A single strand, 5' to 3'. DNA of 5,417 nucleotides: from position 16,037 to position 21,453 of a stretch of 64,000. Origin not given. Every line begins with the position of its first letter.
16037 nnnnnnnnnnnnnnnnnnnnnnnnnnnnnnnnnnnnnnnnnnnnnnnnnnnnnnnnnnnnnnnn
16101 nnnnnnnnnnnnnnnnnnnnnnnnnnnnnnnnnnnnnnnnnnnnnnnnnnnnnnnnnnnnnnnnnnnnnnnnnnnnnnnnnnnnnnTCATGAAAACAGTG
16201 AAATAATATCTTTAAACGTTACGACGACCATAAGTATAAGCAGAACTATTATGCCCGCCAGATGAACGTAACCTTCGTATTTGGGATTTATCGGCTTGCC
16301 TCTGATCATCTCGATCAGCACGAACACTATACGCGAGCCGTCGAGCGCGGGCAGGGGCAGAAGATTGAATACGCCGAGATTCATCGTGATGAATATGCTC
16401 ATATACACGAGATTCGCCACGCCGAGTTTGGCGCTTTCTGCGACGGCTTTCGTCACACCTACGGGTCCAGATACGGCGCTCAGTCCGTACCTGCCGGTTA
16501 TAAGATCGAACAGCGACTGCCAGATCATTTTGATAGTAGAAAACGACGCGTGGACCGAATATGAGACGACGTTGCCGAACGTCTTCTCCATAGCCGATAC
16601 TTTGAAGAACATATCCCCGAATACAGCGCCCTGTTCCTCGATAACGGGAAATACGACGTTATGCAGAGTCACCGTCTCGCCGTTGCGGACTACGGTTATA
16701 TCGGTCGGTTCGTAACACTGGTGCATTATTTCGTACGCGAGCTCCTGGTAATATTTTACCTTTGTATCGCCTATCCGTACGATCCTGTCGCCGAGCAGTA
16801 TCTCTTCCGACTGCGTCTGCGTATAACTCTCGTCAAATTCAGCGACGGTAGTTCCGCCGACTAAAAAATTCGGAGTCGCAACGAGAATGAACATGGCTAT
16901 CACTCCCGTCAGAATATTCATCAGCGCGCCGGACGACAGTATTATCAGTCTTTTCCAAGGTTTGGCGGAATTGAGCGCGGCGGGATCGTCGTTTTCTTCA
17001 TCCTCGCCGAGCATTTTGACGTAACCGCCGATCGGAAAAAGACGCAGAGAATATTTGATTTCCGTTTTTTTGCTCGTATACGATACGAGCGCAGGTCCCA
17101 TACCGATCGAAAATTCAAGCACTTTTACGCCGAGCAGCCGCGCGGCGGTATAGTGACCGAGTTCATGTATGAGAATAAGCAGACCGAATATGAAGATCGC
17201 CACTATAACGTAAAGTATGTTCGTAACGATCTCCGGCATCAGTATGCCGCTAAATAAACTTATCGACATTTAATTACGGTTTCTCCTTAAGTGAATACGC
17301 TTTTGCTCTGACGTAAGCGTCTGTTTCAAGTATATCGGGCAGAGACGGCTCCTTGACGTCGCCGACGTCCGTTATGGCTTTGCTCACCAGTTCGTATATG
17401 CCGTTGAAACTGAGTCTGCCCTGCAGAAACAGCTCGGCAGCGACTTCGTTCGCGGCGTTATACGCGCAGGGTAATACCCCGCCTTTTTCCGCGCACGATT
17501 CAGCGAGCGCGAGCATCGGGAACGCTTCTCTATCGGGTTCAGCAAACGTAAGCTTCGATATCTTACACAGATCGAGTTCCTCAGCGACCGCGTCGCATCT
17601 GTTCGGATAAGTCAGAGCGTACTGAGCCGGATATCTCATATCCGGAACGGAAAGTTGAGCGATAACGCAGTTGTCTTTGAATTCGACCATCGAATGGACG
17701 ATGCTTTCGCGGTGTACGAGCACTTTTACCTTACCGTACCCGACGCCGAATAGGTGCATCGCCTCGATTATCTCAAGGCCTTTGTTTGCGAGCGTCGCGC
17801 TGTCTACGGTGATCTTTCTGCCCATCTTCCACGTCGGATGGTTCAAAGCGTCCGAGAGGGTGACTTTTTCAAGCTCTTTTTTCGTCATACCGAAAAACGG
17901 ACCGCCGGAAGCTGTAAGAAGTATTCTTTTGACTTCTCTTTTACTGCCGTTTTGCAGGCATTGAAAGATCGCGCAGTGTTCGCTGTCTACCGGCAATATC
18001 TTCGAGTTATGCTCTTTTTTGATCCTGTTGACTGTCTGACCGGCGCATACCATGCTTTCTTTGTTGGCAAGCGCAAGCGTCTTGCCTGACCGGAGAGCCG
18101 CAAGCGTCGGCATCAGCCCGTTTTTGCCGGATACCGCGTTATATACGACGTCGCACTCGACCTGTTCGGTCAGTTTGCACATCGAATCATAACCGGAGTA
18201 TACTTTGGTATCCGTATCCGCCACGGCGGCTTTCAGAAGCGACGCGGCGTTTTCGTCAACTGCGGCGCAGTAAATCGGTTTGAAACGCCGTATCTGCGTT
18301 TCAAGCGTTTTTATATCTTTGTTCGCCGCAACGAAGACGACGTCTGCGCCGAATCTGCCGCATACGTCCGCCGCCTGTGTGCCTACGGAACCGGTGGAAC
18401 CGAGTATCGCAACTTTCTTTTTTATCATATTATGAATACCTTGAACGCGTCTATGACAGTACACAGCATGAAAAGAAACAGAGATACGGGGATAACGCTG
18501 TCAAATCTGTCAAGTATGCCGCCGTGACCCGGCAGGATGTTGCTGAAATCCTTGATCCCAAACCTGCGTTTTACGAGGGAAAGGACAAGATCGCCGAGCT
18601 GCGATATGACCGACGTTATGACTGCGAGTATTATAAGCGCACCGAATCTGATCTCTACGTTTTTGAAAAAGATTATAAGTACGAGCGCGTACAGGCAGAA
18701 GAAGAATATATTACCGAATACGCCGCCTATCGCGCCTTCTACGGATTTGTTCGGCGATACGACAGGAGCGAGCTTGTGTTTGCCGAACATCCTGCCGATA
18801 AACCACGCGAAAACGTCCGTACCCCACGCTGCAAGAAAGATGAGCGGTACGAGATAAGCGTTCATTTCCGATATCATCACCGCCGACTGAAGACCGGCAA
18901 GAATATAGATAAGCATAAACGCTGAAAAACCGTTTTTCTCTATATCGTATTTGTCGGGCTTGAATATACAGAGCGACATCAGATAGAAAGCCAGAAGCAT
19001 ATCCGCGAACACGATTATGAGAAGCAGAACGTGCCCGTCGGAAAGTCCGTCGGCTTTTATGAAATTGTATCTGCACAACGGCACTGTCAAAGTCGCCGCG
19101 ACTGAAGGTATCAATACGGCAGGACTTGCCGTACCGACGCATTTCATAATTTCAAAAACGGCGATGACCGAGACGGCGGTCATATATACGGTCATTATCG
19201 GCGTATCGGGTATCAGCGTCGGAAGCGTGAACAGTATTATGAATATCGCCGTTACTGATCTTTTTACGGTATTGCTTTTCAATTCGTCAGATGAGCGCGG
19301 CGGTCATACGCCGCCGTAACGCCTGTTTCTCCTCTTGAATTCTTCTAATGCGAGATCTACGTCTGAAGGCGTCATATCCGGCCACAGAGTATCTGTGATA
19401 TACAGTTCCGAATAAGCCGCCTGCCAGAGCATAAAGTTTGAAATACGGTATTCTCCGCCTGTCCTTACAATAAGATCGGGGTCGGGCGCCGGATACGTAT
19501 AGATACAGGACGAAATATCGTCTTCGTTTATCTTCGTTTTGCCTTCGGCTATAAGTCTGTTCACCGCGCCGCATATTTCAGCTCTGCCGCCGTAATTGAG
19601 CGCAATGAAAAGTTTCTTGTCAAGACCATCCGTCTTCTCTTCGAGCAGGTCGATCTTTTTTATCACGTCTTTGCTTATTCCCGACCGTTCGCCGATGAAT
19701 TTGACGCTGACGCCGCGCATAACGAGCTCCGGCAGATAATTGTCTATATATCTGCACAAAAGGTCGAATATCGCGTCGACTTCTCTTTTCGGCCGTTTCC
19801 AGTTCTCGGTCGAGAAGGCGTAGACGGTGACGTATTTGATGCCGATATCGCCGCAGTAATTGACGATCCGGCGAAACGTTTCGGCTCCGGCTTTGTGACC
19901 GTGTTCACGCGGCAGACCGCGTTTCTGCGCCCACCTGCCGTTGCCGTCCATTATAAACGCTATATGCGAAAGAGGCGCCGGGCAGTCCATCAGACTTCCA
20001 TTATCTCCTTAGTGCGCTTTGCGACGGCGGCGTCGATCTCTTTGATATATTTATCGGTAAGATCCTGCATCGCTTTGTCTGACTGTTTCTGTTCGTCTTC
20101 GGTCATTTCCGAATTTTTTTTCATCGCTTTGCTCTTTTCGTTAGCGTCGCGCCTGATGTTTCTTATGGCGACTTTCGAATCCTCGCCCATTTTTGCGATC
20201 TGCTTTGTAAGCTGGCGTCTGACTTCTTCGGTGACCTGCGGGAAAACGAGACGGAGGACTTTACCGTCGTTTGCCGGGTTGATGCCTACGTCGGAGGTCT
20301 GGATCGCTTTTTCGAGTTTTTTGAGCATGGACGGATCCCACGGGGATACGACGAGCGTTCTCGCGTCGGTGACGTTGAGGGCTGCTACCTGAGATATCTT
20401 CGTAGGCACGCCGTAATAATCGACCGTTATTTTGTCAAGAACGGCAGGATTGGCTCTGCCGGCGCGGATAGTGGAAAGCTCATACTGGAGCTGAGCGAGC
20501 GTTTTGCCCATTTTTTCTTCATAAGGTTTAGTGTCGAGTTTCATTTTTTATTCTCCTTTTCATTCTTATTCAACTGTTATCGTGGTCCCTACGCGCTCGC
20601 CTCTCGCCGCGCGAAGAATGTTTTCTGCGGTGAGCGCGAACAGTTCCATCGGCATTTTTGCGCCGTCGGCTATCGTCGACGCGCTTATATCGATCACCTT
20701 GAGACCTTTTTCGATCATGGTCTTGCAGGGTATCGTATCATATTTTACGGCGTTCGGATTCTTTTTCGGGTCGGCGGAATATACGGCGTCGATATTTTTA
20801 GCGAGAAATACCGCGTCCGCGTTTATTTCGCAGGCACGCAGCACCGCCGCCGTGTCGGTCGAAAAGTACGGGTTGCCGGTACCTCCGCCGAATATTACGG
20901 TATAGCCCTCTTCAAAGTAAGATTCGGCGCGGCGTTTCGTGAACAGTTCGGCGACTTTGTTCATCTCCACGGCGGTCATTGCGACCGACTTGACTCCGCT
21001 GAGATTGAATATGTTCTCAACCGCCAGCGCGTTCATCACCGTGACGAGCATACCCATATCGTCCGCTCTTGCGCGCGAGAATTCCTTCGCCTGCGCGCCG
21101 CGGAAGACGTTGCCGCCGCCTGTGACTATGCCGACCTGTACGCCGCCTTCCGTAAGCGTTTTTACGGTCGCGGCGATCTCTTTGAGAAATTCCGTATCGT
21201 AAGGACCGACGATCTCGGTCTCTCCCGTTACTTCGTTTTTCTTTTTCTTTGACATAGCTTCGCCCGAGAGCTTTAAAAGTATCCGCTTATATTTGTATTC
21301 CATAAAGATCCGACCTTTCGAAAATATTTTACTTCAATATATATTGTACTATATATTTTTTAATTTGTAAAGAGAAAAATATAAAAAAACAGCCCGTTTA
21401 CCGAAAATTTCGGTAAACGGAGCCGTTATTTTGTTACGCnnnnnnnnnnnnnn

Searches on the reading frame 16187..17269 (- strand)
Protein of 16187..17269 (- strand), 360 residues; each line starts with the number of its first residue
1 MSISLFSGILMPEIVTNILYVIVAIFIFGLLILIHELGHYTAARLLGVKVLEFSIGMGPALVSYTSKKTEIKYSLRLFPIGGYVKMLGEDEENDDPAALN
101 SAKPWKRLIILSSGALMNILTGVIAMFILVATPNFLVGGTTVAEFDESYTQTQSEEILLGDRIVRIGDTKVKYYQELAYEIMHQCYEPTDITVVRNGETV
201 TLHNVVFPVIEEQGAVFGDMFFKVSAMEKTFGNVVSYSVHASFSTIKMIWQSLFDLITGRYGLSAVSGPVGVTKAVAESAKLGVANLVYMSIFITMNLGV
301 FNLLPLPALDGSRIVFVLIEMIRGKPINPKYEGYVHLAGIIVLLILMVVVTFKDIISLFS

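Call 77: search_protein_families(library=pfam, proteins=[window:16187-17269:-], max_evalue=0.00001)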
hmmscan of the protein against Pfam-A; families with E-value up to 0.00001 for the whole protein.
window:16187-17269:- (360 aa): 1 family
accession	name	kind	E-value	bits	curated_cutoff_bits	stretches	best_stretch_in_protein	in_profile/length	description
PF02163.28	Peptidase_M50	-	5.6e-60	202.9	27.2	1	24-346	2-221/221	Peptidase family M50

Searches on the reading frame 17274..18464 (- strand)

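Call 77: search_protein_families(library=pfam, proteins=[window:17274-18464:-], max_evalue=0.00001)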
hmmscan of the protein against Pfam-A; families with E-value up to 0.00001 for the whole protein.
window:17274-18464:- (396 aa): 3 families
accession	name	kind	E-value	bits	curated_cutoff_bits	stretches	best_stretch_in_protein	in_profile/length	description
PF08436.17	DXP_redisom_C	-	5.2e-40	135.9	26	1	156-239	1-84/84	1-deoxy-D-xylulose 5-phosphate reductoisomerase C-terminal domain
PF13288.12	DXPR_C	-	1.7e-36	125.5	27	1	271-387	1-114/115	DXP reductoisomerase C-terminal domain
PF02670.22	DXP_reductoisom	-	7.9e-34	117.6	21.7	1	18-142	1-129/129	1-deoxy-D-xylulose 5-phosphate reductoisomerase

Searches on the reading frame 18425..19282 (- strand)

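Call 77: search_protein_families(library=pfam, proteins=[window:18425-19282:-], max_evalue=0.00001)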
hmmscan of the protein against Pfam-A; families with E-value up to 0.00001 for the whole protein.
window:18425-19282:- (285 aa): 1 family
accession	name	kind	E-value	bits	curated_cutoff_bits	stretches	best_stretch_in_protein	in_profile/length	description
PF01148.25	CTP_transf_1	-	7.4e-53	180.5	24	1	7-276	2-263/264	Cytidylyltransferase family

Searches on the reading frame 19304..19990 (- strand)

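Call 77: search_protein_families(library=pfam, proteins=[window:19304-19990:-], max_evalue=0.00001)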
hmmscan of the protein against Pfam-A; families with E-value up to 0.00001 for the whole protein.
window:19304-19990:- (228 aa): 1 family
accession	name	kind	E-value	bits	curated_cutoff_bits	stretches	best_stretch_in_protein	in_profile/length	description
PF01255.24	Prenyltransf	-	1e-80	270.9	27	1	13-226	1-219/219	Putative undecaprenyl diphosphate synthase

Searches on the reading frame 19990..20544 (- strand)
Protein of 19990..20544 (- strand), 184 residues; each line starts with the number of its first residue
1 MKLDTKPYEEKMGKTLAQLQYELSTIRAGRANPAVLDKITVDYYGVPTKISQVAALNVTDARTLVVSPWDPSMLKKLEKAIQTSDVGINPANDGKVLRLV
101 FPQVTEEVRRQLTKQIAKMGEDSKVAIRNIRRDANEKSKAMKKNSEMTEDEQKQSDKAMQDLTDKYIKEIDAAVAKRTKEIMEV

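Call 77: search_protein_families(library=pfam, proteins=[window:19990-20544:-], max_evalue=0.00001)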
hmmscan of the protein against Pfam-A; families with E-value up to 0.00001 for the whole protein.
window:19990-20544:- (184 aa): 1 family
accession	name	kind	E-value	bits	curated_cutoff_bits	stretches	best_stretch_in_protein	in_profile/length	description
PF01765.24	RRF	-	7.3e-65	218.2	29.7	1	20-182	2-164/164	Ribosome recycling factor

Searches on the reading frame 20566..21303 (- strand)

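Call 77: search_protein_families(library=pfam, proteins=[window:20566-21303:-], max_evalue=0.00001)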
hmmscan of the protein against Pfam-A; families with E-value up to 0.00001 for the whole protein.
window:20566-21303:- (245 aa): 1 family
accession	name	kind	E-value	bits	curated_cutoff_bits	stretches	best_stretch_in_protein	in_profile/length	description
PF00696.33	AA_kinase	-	9.1e-34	117.6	24.9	1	6-220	1-231/234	Amino acid kinase family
